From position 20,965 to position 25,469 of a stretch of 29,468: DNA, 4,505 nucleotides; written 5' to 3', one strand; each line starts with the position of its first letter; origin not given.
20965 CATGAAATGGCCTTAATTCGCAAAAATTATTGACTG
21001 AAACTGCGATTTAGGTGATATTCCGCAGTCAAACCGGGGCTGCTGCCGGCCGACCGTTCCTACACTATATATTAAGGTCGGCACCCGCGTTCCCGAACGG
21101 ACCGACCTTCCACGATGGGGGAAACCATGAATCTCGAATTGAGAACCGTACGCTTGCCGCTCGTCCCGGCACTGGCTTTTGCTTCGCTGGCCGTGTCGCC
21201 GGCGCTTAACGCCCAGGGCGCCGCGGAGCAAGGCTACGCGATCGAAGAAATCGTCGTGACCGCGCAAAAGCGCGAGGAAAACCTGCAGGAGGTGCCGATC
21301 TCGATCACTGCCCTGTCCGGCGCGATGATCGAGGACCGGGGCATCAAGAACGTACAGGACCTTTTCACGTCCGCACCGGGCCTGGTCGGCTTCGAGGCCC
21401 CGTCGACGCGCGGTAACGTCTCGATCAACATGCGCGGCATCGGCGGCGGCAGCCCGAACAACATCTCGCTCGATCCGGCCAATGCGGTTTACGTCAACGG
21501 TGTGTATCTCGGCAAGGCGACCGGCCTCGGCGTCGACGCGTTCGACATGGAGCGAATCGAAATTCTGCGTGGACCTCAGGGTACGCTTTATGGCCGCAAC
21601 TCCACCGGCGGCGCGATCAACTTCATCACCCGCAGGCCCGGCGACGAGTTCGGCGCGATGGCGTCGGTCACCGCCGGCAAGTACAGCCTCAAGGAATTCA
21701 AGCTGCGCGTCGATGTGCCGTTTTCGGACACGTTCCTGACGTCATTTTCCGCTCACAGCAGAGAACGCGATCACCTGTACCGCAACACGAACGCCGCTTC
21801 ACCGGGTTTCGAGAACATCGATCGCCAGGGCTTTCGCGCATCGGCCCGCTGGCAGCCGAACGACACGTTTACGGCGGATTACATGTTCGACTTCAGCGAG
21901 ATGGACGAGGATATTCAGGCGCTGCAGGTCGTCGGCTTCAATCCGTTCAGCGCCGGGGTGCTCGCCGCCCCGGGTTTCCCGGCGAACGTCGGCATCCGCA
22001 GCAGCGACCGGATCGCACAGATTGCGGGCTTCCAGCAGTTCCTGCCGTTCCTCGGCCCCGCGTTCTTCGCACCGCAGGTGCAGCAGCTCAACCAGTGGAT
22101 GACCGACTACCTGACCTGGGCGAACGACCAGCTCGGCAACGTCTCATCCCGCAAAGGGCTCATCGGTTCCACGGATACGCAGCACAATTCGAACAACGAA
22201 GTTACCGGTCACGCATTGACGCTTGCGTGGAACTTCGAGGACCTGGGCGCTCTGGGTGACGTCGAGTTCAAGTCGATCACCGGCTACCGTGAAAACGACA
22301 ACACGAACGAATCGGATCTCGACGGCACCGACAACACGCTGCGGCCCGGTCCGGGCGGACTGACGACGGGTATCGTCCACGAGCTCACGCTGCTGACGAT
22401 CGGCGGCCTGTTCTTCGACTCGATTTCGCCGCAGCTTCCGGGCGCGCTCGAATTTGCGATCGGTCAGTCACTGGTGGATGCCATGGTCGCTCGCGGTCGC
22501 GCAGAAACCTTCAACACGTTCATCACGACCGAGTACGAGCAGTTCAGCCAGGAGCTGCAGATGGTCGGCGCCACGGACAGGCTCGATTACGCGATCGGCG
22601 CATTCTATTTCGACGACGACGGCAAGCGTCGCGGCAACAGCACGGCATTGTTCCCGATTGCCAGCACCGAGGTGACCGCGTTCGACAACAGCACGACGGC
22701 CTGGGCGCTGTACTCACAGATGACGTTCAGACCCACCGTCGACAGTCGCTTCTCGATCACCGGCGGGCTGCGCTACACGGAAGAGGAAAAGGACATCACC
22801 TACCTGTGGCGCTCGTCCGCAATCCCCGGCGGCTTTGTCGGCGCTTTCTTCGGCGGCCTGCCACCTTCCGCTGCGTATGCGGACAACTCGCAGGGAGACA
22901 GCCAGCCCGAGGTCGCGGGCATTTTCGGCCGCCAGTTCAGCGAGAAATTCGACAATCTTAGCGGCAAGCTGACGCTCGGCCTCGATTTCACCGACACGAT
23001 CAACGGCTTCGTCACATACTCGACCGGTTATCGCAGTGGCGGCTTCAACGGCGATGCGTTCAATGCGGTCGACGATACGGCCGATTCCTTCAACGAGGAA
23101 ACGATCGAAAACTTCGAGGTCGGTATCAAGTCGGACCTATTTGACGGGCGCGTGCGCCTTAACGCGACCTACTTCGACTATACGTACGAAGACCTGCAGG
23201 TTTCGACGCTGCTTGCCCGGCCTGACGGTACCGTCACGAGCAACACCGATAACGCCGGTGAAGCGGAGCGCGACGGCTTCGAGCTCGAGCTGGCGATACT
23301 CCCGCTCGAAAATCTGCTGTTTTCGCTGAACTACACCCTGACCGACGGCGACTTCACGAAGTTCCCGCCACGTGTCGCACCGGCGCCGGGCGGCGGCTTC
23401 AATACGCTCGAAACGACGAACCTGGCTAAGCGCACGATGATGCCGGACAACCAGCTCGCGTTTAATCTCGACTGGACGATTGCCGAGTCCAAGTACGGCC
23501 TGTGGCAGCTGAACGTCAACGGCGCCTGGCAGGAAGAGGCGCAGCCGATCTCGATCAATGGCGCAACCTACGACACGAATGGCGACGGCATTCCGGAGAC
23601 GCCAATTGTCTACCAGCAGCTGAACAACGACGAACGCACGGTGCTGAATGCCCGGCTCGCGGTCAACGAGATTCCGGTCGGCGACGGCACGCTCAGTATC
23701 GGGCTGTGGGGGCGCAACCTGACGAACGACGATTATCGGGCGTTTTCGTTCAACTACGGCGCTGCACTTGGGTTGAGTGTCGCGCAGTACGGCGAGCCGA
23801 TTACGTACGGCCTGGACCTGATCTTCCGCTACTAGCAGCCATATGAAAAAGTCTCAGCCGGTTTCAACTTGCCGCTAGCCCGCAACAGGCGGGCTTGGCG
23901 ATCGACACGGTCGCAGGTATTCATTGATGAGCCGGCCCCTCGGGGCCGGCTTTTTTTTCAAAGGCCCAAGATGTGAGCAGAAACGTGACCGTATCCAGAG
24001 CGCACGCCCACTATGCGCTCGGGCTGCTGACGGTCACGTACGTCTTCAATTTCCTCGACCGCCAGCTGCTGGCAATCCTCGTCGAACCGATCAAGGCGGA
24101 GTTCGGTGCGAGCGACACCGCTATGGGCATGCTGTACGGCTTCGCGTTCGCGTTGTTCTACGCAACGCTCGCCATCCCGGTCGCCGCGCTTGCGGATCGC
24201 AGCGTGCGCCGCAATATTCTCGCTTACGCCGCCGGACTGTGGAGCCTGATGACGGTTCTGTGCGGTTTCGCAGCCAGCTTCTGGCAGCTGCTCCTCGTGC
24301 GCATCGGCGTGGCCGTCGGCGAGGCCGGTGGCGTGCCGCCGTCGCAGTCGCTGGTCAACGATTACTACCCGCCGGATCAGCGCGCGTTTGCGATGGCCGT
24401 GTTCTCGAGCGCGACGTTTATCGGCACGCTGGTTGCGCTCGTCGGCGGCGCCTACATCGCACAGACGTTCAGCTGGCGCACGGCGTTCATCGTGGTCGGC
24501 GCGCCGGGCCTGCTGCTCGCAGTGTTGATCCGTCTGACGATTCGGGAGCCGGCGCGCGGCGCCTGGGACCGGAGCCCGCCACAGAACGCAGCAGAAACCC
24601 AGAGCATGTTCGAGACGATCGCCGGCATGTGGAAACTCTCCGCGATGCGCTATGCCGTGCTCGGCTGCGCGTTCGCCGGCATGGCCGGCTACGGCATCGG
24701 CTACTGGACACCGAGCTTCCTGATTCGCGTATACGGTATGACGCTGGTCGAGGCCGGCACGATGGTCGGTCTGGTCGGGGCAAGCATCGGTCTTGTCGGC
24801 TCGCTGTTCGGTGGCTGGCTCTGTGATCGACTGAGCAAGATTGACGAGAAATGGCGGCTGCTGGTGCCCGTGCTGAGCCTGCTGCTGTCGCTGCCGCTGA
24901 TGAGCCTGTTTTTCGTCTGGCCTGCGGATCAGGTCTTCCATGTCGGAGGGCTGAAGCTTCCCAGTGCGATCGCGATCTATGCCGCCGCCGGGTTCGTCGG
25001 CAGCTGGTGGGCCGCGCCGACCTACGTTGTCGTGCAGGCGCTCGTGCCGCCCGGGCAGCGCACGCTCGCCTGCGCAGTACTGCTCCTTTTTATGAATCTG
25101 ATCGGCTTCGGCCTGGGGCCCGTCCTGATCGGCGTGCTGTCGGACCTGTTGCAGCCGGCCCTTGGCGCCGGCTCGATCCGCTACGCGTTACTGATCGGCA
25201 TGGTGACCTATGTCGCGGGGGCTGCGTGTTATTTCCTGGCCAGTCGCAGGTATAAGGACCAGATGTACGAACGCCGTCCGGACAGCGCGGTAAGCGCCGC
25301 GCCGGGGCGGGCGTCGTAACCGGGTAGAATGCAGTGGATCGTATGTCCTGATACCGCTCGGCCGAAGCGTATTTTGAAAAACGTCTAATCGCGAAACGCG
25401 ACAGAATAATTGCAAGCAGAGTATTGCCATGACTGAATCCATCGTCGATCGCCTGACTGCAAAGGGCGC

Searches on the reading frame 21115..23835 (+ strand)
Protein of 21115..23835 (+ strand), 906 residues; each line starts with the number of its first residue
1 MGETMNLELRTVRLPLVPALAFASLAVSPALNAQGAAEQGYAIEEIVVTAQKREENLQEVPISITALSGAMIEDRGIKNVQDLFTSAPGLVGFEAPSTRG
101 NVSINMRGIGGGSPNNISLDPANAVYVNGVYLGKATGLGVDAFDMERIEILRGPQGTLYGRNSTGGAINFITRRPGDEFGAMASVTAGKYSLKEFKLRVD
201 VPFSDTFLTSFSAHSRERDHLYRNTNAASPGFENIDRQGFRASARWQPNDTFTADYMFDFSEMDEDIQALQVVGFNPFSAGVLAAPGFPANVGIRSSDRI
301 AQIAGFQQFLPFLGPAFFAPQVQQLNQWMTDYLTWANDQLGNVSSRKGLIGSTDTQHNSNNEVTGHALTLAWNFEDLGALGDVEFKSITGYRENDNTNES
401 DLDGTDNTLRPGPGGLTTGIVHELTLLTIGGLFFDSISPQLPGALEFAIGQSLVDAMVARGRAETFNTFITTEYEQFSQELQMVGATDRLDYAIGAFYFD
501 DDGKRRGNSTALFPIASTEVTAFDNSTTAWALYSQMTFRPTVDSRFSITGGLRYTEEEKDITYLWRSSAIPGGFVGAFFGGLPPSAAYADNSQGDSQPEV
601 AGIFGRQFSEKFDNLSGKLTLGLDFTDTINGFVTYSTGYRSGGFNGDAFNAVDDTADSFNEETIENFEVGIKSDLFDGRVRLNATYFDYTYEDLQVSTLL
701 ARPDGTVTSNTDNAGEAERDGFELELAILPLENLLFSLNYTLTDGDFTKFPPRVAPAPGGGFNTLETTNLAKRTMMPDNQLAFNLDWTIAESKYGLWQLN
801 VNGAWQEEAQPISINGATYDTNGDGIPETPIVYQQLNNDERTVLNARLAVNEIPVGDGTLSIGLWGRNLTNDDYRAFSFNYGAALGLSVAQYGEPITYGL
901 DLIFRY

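Call 13: search_protein_families(library=pfam, proteins=[window:21115-23835:+])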
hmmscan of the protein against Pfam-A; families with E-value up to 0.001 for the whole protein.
window:21115-23835:+ (906 aa): 2 families
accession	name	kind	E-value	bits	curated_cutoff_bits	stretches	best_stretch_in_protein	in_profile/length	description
PF00593.30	TonB_dep_Rec_b-barrel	-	4.9e-29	102.9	27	1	325-869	14-436/436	TonB dependent receptor-like, beta-barrel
PF07715.20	Plug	-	1.9e-19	70.6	23.9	1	57-167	2-107/107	TonB-dependent Receptor Plug Domain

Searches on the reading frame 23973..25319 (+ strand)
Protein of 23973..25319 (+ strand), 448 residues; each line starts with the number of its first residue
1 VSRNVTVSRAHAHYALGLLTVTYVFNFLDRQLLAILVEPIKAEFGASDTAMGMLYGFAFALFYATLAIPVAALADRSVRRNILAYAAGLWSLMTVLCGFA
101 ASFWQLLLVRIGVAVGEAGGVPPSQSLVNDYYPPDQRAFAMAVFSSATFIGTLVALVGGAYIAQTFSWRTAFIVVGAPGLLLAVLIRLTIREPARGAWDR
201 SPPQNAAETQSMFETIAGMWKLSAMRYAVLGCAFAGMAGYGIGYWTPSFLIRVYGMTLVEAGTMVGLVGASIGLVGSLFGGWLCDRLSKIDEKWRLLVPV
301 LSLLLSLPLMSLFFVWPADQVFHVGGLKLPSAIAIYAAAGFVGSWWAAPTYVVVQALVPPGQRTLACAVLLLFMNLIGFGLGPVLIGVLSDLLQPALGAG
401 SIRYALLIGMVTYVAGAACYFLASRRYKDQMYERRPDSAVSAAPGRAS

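Call 89: search_protein_families(library=pfam, proteins=[window:23973-25319:+], max_evalue=0.01)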
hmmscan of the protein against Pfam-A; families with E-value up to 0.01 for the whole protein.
window:23973-25319:+ (448 aa): 2 families
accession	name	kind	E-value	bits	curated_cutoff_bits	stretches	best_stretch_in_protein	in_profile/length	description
PF07690.21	MFS_1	-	2.8e-48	165.1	33.4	1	20-317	2-291/347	Major Facilitator Superfamily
PF03137.26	OATP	-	3.4e-11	42.6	25.8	2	206-310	276-383/545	Organic Anion Transporter Polypeptide (OATP) family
